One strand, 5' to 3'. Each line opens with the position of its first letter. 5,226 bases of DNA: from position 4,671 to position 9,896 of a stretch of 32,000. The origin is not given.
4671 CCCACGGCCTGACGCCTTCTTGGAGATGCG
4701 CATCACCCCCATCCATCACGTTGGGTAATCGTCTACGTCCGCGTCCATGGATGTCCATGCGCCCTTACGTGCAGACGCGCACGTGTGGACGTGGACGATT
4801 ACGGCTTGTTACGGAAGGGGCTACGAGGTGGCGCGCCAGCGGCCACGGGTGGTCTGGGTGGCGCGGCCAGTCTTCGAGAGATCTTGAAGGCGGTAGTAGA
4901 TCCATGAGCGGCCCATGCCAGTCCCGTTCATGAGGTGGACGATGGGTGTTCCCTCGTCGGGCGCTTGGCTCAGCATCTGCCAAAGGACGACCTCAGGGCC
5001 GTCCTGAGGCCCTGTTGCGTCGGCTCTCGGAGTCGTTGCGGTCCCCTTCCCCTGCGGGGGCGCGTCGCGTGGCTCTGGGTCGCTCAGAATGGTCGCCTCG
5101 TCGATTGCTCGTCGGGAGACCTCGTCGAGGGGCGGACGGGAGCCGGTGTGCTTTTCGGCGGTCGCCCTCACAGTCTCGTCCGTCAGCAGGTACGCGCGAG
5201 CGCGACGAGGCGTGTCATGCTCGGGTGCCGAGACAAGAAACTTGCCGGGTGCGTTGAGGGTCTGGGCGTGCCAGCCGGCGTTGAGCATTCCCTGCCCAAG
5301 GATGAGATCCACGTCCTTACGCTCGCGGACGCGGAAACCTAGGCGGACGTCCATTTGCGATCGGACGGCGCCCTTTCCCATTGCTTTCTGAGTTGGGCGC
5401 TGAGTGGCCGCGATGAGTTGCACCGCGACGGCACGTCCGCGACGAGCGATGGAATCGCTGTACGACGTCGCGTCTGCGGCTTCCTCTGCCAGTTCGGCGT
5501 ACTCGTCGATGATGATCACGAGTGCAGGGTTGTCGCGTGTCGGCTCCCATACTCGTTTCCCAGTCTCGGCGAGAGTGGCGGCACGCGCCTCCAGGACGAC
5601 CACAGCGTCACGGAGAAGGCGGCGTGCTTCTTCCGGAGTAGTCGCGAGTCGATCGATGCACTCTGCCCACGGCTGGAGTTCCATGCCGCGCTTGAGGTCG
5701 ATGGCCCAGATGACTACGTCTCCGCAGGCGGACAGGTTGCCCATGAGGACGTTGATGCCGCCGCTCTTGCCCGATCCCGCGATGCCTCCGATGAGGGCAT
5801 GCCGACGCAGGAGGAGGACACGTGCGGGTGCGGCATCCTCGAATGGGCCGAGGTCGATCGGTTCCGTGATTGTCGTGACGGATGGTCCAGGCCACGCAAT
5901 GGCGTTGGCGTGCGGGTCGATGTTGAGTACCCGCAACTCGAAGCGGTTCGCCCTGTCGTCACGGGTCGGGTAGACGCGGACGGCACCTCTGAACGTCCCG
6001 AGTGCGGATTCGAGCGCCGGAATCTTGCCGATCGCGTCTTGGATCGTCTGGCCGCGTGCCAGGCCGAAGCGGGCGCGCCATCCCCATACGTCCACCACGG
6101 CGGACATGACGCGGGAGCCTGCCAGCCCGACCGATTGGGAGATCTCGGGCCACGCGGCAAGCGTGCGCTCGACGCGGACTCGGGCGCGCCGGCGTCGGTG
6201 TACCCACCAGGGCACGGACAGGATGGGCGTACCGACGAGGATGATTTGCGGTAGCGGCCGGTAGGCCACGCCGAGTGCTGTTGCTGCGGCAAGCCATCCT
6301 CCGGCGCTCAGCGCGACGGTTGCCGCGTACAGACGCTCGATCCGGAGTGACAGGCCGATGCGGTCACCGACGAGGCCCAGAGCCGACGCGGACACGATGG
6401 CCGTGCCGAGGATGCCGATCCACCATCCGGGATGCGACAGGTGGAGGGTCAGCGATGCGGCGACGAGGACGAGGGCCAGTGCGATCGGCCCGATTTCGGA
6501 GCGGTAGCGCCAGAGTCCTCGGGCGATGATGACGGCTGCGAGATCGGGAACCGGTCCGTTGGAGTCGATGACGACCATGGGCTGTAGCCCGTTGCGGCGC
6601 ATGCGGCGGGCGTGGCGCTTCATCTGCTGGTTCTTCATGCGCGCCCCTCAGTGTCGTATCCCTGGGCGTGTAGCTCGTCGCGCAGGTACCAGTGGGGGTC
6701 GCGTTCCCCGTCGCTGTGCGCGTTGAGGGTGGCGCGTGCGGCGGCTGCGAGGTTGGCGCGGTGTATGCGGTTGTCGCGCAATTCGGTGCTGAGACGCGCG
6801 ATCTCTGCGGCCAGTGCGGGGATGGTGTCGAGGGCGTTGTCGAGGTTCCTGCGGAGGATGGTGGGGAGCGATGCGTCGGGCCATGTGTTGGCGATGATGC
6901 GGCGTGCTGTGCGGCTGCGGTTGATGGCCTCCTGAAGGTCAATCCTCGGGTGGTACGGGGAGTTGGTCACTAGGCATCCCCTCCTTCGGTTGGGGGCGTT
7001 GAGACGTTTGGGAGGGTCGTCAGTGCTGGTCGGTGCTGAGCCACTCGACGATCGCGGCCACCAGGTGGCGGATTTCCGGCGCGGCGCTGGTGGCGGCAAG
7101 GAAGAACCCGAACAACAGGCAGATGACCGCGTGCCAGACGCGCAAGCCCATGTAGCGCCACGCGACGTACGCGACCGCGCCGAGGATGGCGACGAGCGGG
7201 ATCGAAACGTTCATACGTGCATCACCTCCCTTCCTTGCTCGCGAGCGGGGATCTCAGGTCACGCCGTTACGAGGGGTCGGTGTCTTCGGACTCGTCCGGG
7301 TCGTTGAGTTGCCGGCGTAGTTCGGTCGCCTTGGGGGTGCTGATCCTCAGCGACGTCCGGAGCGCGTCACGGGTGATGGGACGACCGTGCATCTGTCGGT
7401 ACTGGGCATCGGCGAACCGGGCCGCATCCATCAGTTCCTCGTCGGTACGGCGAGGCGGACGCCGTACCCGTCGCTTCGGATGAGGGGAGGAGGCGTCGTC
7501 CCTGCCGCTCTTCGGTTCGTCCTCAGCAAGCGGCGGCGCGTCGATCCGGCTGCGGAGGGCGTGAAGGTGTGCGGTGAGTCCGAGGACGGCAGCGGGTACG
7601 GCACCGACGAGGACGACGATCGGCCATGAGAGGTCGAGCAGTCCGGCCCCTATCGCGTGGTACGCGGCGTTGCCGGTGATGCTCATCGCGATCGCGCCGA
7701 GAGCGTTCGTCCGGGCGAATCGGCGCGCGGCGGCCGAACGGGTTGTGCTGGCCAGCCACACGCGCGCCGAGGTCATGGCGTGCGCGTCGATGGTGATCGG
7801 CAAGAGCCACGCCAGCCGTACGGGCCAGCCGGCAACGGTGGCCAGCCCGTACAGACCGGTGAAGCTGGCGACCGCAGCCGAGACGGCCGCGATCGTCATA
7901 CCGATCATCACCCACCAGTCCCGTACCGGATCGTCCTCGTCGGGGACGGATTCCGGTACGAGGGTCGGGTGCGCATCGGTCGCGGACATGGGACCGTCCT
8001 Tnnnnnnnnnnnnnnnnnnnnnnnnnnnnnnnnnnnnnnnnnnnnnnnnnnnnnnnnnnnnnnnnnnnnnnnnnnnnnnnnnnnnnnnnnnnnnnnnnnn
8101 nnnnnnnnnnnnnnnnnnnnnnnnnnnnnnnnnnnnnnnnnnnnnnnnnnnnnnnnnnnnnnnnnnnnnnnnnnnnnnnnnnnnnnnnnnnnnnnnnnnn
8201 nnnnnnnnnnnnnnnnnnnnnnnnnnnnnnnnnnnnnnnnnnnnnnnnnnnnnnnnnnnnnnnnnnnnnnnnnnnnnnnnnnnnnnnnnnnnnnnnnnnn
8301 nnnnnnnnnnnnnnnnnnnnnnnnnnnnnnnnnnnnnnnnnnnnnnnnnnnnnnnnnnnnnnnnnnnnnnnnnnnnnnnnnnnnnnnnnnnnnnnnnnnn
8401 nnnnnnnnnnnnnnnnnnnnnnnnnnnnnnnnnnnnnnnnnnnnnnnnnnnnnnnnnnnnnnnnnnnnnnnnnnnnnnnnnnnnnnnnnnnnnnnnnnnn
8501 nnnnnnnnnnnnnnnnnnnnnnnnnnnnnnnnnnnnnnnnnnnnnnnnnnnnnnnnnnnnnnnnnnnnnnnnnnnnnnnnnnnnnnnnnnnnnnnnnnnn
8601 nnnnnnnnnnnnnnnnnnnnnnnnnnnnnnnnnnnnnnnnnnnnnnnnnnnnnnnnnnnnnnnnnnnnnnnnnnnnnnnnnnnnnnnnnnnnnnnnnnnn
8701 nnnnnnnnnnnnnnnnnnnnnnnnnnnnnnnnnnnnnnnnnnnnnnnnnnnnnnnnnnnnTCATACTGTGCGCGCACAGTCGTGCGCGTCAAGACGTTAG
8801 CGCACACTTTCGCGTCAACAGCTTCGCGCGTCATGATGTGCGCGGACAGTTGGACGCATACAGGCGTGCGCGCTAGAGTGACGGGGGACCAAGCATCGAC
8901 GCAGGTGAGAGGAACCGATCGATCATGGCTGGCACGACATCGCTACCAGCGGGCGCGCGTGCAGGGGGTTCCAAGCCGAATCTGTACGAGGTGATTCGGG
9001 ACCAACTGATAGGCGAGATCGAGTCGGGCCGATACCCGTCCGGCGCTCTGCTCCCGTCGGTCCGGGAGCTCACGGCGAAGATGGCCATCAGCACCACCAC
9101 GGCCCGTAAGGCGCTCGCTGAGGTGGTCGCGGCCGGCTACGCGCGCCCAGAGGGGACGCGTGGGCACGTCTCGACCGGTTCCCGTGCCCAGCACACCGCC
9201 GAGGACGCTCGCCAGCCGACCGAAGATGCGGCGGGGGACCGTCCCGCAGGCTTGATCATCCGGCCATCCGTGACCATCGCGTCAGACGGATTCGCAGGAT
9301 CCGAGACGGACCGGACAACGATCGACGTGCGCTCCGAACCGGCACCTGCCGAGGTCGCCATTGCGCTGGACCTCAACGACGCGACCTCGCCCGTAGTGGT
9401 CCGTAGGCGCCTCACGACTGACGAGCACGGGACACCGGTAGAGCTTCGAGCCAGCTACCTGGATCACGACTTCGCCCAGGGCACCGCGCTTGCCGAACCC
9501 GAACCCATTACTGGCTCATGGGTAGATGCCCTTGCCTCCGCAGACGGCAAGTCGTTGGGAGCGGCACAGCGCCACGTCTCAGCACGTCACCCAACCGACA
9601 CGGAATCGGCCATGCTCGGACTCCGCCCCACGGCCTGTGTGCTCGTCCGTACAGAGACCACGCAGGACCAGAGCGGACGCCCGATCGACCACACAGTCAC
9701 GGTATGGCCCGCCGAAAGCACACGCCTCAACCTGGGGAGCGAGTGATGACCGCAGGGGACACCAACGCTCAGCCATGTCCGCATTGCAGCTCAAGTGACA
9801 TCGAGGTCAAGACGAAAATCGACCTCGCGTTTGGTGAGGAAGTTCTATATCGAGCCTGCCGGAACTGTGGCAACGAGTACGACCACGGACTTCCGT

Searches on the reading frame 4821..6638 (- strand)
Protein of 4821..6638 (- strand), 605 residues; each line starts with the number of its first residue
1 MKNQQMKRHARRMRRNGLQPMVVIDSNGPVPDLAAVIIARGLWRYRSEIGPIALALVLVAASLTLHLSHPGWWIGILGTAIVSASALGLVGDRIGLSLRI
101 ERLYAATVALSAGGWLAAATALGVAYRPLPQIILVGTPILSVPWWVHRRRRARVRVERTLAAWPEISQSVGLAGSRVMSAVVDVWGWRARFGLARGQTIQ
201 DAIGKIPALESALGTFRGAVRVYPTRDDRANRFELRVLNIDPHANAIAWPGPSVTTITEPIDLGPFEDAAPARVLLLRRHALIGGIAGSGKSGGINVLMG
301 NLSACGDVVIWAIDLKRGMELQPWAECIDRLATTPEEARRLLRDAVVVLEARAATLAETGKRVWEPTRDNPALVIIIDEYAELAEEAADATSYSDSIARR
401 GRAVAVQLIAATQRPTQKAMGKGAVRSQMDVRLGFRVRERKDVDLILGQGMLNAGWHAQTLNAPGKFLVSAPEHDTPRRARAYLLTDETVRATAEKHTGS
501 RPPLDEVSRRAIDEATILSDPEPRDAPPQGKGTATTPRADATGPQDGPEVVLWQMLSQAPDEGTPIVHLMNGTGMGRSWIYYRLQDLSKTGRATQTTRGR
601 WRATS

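Call 67: search_protein_families(library=pfam, proteins=[window:4821-6638:-], max_evalue=0.0001)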
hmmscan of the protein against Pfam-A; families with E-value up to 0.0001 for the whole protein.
window:4821-6638:- (605 aa): 1 family
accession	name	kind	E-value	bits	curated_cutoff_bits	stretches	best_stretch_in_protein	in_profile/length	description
PF01580.24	FtsK_SpoIIIE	-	9e-12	45.3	24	1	279-366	40-133/221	FtsK/SpoIIIE family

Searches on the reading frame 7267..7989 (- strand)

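Call 67: search_protein_families(library=pfam, proteins=[window:7267-7989:-], max_evalue=0.0001)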
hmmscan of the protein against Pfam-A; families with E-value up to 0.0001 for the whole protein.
window:7267-7989:- (240 aa): 1 family
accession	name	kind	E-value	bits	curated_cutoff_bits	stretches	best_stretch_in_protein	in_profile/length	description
PF10935.13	DUF2637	-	6.8e-10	39.5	22.8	1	26-150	2-118/161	Protein of unknown function (DUF2637)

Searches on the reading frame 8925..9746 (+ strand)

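Call 50: search_protein_families(library=pfam, proteins=[window:8925-9746:+], max_evalue=0.001)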
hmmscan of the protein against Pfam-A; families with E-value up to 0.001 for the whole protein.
window:8925-9746:+ (273 aa): 2 families
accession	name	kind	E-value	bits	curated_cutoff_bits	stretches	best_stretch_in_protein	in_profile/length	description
PF07702.18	UTRA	-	2.1e-19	70.2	23.8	1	125-265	3-139/141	UTRA domain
PF00392.27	GntR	-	2e-11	43.8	27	1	20-75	1-56/64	Bacterial regulatory proteins, gntR family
